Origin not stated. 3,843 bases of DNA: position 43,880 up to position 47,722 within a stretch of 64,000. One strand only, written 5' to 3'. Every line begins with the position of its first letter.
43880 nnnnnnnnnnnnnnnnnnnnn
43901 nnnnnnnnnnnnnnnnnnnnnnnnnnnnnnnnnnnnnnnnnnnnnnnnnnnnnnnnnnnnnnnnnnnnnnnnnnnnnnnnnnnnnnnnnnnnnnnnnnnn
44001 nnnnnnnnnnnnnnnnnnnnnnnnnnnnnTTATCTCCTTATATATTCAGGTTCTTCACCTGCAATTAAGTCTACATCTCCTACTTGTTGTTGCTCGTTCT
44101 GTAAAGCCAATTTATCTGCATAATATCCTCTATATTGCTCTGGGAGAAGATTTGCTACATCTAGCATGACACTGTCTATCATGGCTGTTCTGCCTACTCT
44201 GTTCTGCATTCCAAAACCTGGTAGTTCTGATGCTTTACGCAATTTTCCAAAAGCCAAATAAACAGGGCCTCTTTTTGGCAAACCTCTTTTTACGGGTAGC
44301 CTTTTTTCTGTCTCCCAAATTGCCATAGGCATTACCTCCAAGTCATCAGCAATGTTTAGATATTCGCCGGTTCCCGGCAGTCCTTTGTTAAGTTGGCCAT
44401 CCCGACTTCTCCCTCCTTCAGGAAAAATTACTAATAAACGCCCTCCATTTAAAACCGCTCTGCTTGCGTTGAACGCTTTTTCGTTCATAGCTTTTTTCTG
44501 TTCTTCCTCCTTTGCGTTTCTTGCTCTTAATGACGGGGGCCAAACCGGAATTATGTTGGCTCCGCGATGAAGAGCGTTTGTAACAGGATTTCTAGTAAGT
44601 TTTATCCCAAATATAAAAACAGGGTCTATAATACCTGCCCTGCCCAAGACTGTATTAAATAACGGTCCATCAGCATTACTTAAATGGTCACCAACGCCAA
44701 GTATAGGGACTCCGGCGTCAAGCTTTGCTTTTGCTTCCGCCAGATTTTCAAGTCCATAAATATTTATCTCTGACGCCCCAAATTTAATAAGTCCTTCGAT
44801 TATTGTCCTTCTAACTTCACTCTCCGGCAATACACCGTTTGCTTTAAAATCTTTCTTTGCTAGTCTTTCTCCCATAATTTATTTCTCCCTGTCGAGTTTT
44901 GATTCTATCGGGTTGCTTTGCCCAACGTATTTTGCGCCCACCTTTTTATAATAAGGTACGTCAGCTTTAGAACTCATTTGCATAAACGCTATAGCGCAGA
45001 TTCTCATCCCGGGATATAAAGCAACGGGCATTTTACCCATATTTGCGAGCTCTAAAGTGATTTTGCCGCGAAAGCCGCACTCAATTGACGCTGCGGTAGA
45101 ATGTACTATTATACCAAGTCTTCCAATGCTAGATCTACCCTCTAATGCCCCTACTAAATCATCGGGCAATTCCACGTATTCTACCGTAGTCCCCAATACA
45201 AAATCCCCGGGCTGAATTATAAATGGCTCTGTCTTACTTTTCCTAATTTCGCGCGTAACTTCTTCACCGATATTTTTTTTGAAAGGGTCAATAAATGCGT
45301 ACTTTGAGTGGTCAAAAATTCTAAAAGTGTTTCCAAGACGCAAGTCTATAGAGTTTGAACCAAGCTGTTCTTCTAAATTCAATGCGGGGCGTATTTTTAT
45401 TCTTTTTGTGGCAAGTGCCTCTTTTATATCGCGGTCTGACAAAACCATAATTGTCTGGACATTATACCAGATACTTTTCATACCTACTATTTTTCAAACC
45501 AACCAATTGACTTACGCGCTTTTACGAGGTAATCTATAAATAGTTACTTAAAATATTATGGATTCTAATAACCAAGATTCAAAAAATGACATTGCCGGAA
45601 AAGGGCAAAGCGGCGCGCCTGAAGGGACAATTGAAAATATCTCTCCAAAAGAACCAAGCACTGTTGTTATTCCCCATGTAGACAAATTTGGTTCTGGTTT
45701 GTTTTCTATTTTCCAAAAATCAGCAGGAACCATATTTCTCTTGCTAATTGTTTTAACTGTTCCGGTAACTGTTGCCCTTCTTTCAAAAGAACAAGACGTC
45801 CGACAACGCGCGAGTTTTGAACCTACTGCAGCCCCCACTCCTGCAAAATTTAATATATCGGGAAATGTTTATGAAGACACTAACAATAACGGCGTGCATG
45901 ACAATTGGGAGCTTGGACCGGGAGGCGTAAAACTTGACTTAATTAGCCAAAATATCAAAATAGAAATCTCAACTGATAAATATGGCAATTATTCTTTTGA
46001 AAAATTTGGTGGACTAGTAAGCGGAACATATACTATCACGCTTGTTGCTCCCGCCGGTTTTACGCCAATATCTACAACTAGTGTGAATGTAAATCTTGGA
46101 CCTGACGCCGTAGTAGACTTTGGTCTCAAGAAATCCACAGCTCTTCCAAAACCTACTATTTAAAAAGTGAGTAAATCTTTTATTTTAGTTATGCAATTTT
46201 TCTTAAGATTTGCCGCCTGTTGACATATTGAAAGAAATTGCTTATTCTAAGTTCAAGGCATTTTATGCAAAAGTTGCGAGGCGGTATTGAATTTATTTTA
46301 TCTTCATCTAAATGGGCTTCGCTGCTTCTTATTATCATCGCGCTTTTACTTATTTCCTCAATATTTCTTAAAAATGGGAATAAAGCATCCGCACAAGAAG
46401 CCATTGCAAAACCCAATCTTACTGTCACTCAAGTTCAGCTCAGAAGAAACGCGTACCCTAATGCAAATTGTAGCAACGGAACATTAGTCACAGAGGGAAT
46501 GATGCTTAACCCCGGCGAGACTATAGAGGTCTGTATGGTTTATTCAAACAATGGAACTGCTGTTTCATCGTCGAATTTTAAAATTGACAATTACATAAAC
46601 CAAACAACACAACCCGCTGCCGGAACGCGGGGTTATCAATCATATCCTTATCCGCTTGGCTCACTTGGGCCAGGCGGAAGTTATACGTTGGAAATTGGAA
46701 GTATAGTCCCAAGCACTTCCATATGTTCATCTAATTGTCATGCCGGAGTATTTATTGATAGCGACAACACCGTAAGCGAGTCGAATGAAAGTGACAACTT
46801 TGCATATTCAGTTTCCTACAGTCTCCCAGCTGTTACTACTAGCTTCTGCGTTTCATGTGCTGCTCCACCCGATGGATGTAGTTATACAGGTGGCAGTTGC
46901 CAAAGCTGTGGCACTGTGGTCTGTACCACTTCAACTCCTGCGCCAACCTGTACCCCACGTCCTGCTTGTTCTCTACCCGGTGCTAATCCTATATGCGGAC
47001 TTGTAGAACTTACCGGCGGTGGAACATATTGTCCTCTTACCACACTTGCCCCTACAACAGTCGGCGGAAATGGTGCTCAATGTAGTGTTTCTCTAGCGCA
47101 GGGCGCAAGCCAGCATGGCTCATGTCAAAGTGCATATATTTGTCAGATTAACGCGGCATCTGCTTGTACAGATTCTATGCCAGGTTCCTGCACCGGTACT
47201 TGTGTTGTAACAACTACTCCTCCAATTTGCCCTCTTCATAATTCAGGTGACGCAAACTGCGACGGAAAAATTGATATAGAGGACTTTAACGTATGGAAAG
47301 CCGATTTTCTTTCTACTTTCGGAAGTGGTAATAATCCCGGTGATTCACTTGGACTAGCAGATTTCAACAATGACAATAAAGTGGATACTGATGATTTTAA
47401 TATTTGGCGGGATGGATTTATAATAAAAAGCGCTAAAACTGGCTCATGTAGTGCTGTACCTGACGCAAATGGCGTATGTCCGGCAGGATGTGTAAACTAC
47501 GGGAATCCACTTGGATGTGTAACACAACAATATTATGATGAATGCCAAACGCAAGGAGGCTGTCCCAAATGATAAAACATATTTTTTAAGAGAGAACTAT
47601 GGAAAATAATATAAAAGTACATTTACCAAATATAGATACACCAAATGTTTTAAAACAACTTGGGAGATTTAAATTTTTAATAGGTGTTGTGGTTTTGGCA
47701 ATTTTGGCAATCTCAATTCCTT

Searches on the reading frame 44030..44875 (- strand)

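Call 75: search_protein_families(library=pfam, proteins=[window:44030-44875:-], max_evalue=0.01)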
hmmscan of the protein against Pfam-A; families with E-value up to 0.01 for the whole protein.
window:44030-44875:- (281 aa): 1 family
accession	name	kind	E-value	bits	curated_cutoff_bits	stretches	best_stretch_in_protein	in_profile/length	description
PF01553.26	Acyltransferase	-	4.7e-13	49.5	23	1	37-187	2-132/132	Acyltransferase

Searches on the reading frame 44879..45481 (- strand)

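Call 75: search_protein_families(library=pfam, proteins=[window:44879-45481:-], max_evalue=0.01)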
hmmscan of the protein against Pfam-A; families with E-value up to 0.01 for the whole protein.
window:44879-45481:- (200 aa): 4 families
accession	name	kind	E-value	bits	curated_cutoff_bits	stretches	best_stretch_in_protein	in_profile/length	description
PF22769.1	DCD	-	9.3e-45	152.9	27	1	13-169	1-153/153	dCTP deaminase-like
PF06559.16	DCD_N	-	2e-07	31.4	21.4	1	13-167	4-161/164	2'-deoxycytidine 5'-triphosphate deaminase (DCD) N-terminal domain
PF00692.24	dUTPase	-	4.6e-07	30.1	22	1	85-189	22-123/129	dUTPase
PF22569.1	DCD_C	-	0.005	16.7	22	0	53-189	44-185/192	2'-deoxycytidine 5'-triphosphate deaminase (DCD), C-terminal domain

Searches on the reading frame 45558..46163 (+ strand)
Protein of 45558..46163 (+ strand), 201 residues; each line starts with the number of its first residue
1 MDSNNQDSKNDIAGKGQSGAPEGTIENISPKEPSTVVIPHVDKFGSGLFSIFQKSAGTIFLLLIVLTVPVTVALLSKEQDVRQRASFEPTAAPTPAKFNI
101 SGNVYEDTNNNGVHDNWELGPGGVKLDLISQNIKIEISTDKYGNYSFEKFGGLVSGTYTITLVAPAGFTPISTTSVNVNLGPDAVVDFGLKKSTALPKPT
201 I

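Call 75: search_protein_families(library=pfam, proteins=[window:45558-46163:+], max_evalue=0.01)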
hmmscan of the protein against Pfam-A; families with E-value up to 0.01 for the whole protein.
window:45558-46163:+ (201 aa): 2 families
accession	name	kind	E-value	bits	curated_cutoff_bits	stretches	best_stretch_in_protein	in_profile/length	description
PF17210.9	SdrD_B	-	2.2e-11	44.4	29.7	1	102-173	5-75/112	SdrD B-like domain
PF13620.12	CarboxypepD_reg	-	0.00027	21.7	32.3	1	130-190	25-81/82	Carboxypeptidase regulatory-like domain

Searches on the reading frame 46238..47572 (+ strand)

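Call 75: search_protein_families(library=pfam, proteins=[window:46238-47572:+], max_evalue=0.01)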
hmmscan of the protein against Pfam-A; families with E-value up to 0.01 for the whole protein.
window:46238-47572:+ (444 aa): 2 families
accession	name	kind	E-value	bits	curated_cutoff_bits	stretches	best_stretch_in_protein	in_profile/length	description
PF07705.17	CARDB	-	3.8e-08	33.9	22.7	1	91-188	16-98/101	CARDB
PF00404.24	Dockerin_1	-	0.00039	21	22.9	1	337-388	2-50/57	Dockerin type I domain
